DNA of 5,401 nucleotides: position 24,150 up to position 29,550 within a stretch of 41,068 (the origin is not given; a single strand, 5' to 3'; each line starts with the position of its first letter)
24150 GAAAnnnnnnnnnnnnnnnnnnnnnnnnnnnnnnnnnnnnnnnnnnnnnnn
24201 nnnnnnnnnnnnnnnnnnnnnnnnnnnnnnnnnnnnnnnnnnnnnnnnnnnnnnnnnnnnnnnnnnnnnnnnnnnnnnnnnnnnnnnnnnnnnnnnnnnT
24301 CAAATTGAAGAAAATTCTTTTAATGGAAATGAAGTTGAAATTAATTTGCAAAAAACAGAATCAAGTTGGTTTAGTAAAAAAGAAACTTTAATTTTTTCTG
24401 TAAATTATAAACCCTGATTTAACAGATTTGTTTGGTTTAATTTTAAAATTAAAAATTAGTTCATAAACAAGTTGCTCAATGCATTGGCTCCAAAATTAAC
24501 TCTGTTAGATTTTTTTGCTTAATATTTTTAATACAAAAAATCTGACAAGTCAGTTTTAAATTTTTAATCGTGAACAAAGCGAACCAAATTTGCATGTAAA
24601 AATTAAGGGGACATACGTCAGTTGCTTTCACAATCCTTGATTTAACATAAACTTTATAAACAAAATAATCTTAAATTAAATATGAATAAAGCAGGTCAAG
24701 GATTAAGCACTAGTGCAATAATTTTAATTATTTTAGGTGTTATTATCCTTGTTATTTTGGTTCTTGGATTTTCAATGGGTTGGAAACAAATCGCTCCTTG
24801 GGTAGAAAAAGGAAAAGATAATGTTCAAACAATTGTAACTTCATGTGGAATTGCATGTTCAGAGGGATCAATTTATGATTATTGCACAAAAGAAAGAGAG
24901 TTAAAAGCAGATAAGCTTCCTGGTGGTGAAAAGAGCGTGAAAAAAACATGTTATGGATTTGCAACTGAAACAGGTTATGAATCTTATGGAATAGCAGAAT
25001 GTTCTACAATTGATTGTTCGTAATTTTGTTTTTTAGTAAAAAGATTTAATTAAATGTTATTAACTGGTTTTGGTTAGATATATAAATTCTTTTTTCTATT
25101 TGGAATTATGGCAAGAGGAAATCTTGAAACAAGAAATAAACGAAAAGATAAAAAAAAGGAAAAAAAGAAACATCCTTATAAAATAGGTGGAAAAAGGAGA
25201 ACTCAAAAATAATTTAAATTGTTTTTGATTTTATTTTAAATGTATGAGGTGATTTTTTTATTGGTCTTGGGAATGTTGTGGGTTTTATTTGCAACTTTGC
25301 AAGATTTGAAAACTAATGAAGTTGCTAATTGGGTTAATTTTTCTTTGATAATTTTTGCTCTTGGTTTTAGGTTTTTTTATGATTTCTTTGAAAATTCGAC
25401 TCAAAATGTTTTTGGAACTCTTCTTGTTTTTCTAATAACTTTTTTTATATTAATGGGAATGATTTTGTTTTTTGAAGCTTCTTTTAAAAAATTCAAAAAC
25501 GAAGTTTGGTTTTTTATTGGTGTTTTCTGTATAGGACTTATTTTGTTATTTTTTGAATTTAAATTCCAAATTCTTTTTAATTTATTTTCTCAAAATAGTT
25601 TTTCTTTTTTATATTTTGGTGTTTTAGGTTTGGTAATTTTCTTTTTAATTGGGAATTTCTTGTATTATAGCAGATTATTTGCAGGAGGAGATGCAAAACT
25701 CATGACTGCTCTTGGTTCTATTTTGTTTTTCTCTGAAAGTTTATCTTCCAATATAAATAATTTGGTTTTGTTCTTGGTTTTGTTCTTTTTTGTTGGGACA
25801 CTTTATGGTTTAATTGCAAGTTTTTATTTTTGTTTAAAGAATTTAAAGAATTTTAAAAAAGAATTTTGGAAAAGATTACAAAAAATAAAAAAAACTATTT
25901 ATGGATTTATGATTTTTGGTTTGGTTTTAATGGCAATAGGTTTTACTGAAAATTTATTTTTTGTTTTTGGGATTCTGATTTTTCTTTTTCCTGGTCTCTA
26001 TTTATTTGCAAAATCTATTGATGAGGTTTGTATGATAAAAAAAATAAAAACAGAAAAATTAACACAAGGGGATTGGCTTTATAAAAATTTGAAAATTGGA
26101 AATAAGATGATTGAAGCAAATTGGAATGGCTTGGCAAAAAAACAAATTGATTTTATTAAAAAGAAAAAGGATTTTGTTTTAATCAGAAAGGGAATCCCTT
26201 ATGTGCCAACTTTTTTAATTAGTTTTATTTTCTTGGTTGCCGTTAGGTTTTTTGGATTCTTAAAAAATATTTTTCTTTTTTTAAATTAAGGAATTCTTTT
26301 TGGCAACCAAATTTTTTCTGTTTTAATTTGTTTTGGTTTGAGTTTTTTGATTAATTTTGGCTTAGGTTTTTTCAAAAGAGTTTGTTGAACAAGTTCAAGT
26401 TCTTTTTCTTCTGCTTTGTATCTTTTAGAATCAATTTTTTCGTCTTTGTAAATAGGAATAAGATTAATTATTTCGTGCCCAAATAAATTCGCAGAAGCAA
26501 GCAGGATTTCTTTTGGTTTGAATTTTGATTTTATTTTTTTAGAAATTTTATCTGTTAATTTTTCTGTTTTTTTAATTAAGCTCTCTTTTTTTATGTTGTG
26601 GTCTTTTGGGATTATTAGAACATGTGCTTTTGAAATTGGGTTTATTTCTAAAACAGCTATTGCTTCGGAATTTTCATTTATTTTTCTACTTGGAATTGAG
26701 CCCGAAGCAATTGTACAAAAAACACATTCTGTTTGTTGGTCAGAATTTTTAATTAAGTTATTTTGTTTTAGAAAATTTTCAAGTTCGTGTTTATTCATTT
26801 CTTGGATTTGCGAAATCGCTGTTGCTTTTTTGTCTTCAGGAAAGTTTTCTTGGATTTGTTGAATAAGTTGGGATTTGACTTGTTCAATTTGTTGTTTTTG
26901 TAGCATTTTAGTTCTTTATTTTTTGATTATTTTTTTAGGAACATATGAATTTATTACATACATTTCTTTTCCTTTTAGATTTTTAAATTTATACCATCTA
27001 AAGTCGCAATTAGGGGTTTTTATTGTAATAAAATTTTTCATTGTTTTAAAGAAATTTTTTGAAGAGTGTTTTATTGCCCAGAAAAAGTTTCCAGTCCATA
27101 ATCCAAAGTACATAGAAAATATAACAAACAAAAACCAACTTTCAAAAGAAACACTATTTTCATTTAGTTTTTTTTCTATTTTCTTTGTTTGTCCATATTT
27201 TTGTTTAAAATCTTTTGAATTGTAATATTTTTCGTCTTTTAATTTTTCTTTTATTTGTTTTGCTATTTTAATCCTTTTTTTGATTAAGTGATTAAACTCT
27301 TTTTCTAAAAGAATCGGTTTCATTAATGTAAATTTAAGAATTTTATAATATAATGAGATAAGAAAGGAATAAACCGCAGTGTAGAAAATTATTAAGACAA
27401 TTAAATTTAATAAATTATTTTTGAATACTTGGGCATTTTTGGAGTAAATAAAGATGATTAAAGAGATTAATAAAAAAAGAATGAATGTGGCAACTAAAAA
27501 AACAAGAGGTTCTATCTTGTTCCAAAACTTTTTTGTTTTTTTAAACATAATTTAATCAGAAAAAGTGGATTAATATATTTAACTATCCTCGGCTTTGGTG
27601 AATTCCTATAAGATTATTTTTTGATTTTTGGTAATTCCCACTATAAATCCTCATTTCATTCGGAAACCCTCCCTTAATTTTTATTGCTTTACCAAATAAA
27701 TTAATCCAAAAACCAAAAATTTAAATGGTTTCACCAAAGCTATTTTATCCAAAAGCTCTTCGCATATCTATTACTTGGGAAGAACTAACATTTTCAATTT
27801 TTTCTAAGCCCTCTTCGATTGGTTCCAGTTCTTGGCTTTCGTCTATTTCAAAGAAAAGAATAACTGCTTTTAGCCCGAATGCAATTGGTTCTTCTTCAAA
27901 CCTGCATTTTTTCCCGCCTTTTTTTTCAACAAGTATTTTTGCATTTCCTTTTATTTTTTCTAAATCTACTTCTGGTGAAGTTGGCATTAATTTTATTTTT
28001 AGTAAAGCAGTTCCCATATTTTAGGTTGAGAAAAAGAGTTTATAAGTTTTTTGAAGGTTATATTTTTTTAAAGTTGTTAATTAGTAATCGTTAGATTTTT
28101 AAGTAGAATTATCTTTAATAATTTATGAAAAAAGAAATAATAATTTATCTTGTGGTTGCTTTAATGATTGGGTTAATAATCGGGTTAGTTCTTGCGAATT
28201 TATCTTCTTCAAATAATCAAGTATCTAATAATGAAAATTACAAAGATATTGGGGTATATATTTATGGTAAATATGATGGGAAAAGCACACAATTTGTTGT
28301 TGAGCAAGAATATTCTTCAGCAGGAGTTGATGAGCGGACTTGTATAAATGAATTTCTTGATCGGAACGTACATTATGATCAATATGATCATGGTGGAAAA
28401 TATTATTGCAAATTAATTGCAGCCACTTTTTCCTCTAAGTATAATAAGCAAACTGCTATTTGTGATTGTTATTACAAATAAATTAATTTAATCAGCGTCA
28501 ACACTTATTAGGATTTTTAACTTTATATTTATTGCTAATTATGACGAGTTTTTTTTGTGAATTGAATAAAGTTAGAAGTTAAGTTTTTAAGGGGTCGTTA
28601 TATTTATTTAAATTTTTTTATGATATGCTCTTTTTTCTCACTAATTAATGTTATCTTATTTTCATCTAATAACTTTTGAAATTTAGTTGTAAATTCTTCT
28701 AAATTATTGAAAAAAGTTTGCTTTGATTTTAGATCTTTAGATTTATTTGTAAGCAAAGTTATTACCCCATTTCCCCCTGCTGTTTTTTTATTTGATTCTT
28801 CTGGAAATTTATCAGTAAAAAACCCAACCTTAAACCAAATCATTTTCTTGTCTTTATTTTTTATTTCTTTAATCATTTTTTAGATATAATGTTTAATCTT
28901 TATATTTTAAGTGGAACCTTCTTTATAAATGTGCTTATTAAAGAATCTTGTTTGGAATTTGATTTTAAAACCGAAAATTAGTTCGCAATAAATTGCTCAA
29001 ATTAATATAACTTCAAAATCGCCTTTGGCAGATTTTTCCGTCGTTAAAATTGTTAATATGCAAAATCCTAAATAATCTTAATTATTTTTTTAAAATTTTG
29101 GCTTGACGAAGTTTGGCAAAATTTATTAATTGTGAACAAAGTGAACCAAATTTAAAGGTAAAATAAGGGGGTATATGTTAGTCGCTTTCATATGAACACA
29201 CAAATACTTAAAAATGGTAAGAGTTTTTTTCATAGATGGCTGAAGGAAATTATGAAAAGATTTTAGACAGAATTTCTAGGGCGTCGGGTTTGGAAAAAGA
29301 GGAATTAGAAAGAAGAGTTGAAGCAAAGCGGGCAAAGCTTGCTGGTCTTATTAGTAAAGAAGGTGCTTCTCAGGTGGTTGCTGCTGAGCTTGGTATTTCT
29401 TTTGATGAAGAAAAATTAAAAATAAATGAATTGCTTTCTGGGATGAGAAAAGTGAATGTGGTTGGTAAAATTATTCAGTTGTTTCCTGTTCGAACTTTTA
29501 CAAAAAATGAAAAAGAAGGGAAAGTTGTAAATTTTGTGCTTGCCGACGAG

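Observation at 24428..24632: Duplicated 200-245 nt non-coding element, copy A, immediately upstream of the stand-alone pilin gene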

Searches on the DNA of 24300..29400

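Call 71: search_rna_families(source=window, start=24300, end=29400, threshold=evalue, max_evalue=1)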
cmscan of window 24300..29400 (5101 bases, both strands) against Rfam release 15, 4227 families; matches with E-value up to 1: 1.
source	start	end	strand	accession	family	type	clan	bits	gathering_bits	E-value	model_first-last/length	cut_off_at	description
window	24501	24551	-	RF03640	mir-3747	Gene; miRNA;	-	27.6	63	0.018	1-67/67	no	mir-3747 microRNA precursor family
